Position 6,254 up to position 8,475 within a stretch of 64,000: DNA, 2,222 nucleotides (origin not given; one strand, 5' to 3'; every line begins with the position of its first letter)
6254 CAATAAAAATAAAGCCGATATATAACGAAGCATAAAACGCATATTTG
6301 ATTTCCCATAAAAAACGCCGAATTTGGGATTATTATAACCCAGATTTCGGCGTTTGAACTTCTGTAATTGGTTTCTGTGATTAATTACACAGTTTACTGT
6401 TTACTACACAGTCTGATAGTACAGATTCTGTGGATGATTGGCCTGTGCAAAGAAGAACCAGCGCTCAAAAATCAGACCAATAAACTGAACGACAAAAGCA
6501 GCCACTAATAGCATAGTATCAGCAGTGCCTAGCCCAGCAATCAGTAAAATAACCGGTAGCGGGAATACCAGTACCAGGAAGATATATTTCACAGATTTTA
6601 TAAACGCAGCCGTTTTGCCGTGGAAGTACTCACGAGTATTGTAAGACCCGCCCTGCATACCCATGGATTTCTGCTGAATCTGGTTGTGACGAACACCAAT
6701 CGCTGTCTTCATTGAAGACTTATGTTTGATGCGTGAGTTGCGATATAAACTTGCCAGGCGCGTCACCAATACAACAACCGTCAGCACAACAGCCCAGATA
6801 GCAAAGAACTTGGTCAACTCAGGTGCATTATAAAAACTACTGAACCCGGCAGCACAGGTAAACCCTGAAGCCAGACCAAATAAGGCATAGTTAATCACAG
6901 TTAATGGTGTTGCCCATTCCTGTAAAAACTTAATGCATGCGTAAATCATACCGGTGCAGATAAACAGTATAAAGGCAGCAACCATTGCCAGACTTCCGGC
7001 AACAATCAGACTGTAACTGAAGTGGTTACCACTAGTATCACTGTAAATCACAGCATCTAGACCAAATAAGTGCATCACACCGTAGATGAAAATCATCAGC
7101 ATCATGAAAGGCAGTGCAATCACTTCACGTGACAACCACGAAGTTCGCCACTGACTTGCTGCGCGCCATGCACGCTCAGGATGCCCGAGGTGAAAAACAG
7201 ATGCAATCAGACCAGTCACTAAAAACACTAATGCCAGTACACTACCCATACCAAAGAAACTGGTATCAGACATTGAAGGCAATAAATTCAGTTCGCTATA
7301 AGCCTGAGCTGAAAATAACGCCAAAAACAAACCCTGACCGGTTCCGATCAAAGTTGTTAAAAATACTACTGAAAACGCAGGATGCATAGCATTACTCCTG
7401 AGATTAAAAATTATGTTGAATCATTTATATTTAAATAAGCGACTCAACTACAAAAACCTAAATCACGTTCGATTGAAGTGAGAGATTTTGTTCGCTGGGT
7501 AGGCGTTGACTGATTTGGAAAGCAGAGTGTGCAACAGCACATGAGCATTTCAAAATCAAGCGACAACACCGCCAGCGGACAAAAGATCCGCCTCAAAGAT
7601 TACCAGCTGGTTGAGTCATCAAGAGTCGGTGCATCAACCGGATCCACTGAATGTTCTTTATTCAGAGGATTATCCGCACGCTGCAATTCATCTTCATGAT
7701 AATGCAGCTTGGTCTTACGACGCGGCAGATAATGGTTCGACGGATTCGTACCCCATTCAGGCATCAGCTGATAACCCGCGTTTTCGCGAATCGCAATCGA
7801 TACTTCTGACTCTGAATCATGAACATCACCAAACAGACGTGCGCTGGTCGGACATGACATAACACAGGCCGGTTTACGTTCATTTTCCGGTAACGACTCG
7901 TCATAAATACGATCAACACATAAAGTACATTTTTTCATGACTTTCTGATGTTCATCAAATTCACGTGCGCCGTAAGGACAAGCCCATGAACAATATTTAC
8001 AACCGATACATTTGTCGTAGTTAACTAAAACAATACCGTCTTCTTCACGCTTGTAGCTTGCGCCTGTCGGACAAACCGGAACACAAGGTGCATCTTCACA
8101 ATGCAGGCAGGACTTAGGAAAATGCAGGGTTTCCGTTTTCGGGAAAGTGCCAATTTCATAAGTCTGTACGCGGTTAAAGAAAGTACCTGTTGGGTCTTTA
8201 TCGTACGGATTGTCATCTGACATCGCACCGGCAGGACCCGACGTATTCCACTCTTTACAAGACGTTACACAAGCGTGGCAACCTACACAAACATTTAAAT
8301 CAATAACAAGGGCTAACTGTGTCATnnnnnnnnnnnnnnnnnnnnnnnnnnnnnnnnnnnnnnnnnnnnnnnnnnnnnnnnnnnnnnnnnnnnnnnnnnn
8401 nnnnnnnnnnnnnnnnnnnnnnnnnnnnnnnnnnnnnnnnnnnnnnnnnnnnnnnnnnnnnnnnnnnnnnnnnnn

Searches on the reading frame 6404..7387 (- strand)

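Call 31: search_protein_families(library=pfam, proteins=[window:6404-7387:-], max_evalue=0.00001)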
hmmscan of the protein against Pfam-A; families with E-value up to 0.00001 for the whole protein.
window:6404-7387:- (327 aa): 1 family
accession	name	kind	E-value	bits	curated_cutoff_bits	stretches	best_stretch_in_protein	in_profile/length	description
PF04976.17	DmsC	-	3.8e-17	63.1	22.3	1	3-313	6-273/275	DMSO reductase anchor subunit (DmsC)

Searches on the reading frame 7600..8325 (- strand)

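Call 31: search_protein_families(library=pfam, proteins=[window:7600-8325:-], max_evalue=0.00001)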
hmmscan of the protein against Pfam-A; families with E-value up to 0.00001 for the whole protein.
window:7600-8325:- (241 aa): 8 families
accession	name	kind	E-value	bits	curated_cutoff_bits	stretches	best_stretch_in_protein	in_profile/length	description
PF13247.11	Fer4_11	-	3.6e-24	85.3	26.2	1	66-167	3-99/100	4Fe-4S dicluster domain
PF12838.12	Fer4_7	-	2.2e-13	50.9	27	1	13-89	2-52/52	4Fe-4S dicluster domain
PF13237.11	Fer4_10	-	1.3e-12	47.9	25.5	1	70-117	6-53/53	4Fe-4S dicluster domain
PF12837.12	Fer4_6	-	5.8e-12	45.4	25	1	98-120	1-23/24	4Fe-4S binding domain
PF00037.32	Fer4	-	1e-11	44.6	21.1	1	100-121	2-23/24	4Fe-4S binding domain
PF13187.11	Fer4_9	-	4.7e-11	43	27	1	13-89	2-51/52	4Fe-4S dicluster domain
PF12797.12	Fer4_2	-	6.2e-11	41.9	24.5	1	98-118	2-22/22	4Fe-4S binding domain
PF13183.11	Fer4_8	-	7.8e-06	26.8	27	0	10-88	2-67/68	4Fe-4S dicluster domain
